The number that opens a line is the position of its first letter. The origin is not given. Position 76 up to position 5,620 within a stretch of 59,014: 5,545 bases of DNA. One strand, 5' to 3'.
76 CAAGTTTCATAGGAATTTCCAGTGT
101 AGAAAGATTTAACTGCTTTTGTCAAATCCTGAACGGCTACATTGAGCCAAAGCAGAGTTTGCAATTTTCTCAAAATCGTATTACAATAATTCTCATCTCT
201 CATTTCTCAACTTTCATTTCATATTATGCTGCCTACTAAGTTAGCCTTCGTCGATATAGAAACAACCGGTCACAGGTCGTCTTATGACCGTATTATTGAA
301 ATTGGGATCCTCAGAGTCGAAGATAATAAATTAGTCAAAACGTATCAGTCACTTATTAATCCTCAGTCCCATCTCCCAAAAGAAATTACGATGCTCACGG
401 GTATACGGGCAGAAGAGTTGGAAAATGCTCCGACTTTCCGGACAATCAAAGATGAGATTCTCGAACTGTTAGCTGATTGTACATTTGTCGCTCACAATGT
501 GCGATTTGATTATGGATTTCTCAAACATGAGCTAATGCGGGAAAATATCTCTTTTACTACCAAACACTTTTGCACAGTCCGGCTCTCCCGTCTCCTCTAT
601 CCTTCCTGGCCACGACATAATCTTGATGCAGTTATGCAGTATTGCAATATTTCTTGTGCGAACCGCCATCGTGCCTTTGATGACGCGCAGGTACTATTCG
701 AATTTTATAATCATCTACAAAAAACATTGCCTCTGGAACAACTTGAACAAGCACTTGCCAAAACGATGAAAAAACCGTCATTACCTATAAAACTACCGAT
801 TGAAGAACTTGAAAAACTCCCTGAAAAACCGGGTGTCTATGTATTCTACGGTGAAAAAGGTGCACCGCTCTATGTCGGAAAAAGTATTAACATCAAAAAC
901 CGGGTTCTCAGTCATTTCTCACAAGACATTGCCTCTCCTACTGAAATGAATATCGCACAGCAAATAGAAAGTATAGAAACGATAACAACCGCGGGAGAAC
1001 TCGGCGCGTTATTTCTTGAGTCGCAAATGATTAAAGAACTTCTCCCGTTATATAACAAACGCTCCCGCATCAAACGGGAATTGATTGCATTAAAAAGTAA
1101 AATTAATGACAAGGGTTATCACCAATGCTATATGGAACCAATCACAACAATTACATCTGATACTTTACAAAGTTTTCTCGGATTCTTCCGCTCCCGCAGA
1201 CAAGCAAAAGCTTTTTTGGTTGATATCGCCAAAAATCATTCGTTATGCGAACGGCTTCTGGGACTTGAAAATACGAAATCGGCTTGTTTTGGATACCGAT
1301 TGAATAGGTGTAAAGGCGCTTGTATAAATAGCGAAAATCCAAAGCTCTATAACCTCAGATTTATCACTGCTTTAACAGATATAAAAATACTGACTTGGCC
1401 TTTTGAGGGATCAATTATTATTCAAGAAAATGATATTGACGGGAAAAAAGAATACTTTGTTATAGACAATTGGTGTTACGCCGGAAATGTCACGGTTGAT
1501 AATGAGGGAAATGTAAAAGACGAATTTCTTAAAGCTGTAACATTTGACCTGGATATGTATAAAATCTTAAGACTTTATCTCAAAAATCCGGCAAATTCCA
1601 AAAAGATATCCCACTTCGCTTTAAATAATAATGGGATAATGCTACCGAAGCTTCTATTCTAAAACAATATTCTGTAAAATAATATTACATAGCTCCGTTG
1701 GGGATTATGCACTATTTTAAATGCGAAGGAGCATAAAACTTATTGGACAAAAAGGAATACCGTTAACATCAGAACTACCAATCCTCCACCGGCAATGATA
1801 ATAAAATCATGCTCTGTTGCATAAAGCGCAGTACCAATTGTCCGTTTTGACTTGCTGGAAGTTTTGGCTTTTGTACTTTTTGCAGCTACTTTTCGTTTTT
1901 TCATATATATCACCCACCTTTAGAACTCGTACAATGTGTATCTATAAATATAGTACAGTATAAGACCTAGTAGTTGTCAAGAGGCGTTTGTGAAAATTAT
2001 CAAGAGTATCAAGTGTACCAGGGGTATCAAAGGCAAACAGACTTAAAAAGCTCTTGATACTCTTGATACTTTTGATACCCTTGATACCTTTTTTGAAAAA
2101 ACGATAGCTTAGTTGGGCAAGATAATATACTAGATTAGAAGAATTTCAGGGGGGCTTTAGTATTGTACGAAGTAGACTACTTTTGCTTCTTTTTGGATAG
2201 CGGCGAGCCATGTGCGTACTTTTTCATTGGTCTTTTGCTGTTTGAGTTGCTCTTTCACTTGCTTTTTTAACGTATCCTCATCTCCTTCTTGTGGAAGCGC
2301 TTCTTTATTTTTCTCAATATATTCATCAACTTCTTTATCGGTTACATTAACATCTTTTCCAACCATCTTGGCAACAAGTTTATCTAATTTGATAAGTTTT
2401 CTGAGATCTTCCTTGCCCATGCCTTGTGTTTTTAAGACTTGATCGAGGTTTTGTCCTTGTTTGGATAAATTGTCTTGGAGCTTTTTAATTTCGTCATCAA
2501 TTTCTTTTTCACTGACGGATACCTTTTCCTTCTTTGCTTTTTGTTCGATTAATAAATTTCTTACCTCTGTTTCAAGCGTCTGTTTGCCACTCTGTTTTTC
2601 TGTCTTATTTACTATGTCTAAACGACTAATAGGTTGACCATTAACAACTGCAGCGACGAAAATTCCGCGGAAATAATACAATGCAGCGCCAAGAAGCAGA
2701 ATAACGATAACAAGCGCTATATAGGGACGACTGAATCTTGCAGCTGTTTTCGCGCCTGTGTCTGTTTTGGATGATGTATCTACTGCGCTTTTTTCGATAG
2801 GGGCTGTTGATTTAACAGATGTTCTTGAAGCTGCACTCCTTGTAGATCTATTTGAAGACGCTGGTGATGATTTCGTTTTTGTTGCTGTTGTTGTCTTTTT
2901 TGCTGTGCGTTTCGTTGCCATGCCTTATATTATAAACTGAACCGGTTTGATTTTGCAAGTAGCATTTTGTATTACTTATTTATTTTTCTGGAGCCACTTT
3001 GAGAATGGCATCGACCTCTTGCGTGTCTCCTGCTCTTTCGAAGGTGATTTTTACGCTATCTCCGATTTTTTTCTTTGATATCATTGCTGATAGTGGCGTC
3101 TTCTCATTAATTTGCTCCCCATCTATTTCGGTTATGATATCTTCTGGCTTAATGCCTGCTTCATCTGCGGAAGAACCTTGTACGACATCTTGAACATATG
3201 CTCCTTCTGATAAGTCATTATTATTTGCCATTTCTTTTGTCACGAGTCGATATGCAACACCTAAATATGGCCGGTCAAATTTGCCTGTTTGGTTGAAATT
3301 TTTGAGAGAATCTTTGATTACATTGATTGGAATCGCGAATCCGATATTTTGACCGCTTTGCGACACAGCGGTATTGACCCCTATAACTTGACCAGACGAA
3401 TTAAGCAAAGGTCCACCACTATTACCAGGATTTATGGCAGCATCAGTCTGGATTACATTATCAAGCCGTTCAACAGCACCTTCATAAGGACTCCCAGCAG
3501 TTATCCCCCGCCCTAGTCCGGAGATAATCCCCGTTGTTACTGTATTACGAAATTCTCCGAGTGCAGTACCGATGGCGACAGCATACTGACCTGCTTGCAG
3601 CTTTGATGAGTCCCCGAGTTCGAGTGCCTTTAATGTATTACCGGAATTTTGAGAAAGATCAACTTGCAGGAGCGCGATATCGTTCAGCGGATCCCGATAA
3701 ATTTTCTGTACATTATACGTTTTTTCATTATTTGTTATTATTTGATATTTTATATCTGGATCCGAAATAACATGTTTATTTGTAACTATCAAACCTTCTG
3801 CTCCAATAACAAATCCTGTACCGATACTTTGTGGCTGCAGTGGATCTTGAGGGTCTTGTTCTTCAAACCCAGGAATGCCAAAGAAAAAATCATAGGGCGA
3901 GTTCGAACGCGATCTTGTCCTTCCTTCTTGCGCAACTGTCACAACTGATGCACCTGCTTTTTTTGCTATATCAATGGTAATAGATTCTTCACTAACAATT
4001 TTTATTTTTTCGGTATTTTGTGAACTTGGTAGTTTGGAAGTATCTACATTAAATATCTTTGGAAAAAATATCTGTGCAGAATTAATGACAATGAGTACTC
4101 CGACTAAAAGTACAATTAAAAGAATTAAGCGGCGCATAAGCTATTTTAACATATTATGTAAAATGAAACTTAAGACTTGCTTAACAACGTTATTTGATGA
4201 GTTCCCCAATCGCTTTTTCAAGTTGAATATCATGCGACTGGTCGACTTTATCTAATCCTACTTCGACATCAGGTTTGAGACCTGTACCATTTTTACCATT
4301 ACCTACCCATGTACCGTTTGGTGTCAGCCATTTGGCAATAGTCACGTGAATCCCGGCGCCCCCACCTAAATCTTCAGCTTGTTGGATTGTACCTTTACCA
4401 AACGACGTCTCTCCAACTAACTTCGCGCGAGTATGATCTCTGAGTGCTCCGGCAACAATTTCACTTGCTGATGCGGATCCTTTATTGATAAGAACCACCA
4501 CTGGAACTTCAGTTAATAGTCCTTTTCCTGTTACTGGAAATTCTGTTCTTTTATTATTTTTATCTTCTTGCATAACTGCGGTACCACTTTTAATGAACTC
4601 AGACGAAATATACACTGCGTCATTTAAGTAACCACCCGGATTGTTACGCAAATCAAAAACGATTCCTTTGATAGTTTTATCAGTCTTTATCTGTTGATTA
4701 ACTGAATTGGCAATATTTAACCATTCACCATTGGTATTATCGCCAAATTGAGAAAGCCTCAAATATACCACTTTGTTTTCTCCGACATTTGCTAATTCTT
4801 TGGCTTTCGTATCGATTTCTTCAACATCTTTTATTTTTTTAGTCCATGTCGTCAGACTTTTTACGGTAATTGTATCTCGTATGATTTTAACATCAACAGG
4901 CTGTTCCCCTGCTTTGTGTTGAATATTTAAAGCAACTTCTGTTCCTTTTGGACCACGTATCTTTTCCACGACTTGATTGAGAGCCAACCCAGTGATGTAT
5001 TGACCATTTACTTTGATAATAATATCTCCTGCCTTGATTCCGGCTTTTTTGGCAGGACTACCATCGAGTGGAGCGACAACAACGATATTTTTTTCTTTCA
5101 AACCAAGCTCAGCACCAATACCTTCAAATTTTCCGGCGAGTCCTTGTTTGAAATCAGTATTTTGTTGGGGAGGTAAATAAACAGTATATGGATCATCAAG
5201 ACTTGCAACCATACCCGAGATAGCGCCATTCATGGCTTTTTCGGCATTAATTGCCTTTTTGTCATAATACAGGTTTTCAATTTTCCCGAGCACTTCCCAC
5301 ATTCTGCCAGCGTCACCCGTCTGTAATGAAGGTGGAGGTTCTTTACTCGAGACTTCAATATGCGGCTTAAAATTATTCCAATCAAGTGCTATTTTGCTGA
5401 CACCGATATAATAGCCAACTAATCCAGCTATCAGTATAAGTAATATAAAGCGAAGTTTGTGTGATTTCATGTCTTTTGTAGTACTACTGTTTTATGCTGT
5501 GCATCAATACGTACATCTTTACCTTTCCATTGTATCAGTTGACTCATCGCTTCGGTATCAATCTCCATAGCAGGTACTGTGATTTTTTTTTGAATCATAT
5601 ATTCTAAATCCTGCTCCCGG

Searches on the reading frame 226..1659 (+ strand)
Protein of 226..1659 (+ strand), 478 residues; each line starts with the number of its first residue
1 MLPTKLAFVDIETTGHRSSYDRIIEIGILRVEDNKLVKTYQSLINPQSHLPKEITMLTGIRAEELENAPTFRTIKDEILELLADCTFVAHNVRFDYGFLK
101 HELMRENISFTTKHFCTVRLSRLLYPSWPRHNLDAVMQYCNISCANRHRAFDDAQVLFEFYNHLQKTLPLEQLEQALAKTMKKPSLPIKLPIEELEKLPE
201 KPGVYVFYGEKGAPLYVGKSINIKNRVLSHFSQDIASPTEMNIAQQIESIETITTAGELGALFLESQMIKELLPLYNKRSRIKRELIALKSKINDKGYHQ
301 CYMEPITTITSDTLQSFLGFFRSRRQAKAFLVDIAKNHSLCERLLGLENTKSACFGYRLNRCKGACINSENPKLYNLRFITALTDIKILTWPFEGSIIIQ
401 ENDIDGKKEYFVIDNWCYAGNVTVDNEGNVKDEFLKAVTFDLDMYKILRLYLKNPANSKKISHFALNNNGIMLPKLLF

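Call 70: search_protein_families(library=pfam, proteins=[window:226-1659:+], max_evalue=0.0001)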
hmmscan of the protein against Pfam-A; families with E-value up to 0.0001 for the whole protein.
window:226-1659:+ (478 aa): 3 families
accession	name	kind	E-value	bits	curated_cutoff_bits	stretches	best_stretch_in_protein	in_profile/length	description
PF00929.31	RNase_T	-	8.9e-33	114.6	24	1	8-159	2-162/164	Exonuclease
PF01541.30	GIY-YIG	-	1e-05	26.2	22.6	1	202-274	2-74/78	GIY-YIG catalytic domain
PF13482.12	RNase_H_2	-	4.5e-05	23.9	22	0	7-71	1-64/165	RNase_H superfamily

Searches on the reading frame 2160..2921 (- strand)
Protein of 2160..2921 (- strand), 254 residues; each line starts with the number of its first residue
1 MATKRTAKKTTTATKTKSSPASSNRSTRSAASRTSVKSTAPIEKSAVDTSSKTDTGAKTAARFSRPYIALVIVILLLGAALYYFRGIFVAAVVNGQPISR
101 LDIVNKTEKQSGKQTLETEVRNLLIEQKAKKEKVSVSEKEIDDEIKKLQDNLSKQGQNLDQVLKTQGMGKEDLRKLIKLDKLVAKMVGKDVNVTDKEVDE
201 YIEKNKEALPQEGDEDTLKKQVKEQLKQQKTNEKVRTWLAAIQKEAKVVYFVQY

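Call 70: search_protein_families(library=pfam, proteins=[window:2160-2921:-], max_evalue=0.0001)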
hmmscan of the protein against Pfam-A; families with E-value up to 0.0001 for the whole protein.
window:2160-2921:- (254 aa): 1 family
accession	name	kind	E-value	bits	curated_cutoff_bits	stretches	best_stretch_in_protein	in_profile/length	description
PF13624.11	SurA_N_3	-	6.7e-09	36.2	27.2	1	107-186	79-161/162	SurA-like N-terminal domain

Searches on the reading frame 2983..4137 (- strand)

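Call 70: search_protein_families(library=pfam, proteins=[window:2983-4137:-], max_evalue=0.0001)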
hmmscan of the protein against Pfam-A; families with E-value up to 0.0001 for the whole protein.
window:2983-4137:- (385 aa): 5 families
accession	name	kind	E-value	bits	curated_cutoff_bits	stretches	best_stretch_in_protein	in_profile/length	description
PF13365.12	Trypsin_2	-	4.5e-32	112.2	27.6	1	106-254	1-144/144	Trypsin-like peptidase domain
PF00089.32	Trypsin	-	1e-23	84.7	20.6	1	104-276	25-218/220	Trypsin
PF13180.12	PDZ_2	-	2.7e-17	63.3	27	1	290-377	1-78/80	PDZ domain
PF00595.29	PDZ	-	5.1e-10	40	23.2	1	306-365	19-79/81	PDZ domain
PF17820.7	PDZ_6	-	6e-09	35.9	27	1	315-368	2-54/54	PDZ domain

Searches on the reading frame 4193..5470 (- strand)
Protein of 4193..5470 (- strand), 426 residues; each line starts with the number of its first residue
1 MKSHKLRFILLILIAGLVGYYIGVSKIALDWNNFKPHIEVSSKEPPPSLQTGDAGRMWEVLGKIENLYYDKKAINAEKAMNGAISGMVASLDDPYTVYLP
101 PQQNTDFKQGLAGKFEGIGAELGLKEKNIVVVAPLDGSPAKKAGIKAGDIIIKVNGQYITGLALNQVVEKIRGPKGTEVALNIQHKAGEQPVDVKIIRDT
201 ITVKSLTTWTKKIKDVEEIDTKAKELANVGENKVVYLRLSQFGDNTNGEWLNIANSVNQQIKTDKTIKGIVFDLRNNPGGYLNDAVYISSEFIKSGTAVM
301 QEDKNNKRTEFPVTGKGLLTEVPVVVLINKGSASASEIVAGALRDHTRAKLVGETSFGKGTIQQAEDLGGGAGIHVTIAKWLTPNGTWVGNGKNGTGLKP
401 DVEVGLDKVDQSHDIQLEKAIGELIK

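Call 70: search_protein_families(library=pfam, proteins=[window:4193-5470:-], max_evalue=0.0001)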
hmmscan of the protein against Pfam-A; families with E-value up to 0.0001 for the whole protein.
window:4193-5470:- (426 aa): 5 families
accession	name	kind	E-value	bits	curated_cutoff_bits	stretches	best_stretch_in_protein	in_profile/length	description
PF03572.23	Peptidase_S41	-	1.2e-46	158.8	24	1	233-404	1-165/165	Peptidase family S41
PF00595.29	PDZ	-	1.1e-13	51.8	23.2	1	118-184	12-81/81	PDZ domain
PF17820.7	PDZ_6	-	1e-12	48.1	27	1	130-184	1-53/54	PDZ domain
PF13180.12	PDZ_2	-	3.8e-10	40.4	27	1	118-196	3-80/80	PDZ domain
PF22694.1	CtpB_N-like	-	8.3e-09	36.2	27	1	39-99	23-81/85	Activating protease CtpB N-terminal domain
